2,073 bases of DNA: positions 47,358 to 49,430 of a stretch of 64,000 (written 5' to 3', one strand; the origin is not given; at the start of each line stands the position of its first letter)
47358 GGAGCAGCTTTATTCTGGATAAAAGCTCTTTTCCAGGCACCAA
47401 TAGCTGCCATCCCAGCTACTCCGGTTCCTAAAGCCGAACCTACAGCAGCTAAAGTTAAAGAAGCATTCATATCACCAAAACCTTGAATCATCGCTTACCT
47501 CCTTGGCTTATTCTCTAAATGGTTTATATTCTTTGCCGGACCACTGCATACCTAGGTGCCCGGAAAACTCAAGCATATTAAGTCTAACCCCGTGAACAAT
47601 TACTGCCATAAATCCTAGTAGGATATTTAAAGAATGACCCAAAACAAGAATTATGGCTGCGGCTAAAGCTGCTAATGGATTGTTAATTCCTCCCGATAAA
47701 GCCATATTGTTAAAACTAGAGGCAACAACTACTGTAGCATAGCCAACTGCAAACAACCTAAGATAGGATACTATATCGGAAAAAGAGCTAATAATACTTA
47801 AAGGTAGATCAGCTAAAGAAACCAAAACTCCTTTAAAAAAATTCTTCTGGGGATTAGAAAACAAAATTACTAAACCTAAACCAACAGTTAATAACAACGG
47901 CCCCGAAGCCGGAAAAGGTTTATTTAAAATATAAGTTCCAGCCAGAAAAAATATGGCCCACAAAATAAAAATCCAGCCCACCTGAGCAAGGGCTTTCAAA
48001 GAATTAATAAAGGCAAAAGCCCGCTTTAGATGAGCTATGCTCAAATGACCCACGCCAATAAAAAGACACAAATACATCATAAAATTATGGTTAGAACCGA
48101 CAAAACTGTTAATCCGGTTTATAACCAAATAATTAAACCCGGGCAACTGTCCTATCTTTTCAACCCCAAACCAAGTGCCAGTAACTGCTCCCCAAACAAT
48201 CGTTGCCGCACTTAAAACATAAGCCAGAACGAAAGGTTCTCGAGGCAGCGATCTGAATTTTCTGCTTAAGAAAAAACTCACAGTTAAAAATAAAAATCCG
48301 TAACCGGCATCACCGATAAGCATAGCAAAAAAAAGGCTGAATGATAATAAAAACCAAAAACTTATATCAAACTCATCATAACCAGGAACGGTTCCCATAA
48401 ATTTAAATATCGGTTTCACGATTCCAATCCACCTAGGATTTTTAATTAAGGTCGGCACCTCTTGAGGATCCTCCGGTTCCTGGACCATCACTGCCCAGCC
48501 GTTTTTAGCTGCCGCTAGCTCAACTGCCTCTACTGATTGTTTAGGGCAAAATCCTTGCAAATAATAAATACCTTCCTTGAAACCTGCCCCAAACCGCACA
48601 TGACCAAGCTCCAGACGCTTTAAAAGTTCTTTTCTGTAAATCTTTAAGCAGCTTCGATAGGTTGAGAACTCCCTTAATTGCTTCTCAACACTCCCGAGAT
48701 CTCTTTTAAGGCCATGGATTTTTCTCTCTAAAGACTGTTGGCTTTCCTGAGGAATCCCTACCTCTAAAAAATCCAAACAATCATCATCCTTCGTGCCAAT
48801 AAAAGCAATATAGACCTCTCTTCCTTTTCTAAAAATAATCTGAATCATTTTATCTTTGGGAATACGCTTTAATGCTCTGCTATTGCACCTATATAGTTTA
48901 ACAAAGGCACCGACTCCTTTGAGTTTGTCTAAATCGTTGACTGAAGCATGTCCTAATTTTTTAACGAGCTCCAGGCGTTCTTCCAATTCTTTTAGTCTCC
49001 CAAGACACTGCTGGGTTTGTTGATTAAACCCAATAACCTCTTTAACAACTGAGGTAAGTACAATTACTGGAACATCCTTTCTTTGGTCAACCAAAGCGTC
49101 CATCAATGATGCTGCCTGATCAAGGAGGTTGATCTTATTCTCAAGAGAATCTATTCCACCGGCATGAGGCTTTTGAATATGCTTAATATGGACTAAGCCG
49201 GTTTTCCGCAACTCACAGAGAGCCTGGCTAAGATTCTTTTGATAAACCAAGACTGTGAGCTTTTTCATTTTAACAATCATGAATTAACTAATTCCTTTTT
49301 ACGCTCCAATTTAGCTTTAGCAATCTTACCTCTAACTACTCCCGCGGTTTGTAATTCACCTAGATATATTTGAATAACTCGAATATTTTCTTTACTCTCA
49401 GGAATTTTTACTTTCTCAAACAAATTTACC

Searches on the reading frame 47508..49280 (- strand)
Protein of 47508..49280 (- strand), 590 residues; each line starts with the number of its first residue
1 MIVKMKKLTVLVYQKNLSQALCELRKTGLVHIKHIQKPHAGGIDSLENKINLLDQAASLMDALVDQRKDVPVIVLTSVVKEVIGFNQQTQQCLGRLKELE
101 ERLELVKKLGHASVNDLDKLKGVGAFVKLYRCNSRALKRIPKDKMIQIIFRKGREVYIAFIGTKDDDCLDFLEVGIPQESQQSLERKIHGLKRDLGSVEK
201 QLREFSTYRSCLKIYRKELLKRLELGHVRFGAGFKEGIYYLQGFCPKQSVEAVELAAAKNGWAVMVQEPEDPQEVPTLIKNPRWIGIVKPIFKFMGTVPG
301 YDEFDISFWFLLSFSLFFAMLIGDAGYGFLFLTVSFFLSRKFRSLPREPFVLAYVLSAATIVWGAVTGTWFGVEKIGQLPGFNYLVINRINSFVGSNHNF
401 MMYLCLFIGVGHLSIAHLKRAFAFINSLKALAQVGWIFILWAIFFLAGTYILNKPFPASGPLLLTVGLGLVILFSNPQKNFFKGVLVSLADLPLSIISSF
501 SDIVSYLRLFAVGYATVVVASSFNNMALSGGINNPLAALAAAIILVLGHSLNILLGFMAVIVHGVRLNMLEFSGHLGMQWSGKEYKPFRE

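Call 36: find_encoding_contigs(protein=window:47508-49280:-, flank=10000, max_places=2)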
Protein window:47508-49280:- (590 aa): 1 contig read that carries it; 1 place shown.
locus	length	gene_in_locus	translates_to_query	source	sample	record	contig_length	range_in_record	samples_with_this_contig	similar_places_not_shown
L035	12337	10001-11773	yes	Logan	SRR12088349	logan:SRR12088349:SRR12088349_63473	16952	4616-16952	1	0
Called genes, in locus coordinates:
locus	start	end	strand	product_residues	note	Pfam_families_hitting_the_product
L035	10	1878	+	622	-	PF00425:Chorismate_bind, PF01063:Aminotran_4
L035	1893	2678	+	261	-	PF00175:NAD_binding_1 (weak), PF10418:DHODB_Fe-S_bind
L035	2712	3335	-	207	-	PF03567:Sulfotransfer_2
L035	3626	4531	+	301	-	PF01180:DHO_dh, PF01207:Dus (weak), PF03060:NMO (weak), PF00478:IMPDH (faint), PF00977:His_biosynth (weak)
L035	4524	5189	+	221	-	PF00215:OMPdecase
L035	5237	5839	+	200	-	PF05103:DivIVA (weak)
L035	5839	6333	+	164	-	PF10962:DUF2764 (weak)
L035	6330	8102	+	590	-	PF02874:ATP-synt_ab_N (weak), PF16886:ATP-synt_ab_Xtn, PF00006:ATP-synt_ab, PF22919:ATP-synt_VA_C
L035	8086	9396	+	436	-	PF02874:ATP-synt_ab_N, PF00006:ATP-synt_ab, PF22919:ATP-synt_VA_C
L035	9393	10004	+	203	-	PF01813:ATP-synt_D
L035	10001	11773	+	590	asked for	PF01496:V_ATPase_I (faint)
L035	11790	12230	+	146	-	PF00137:ATP-synt_C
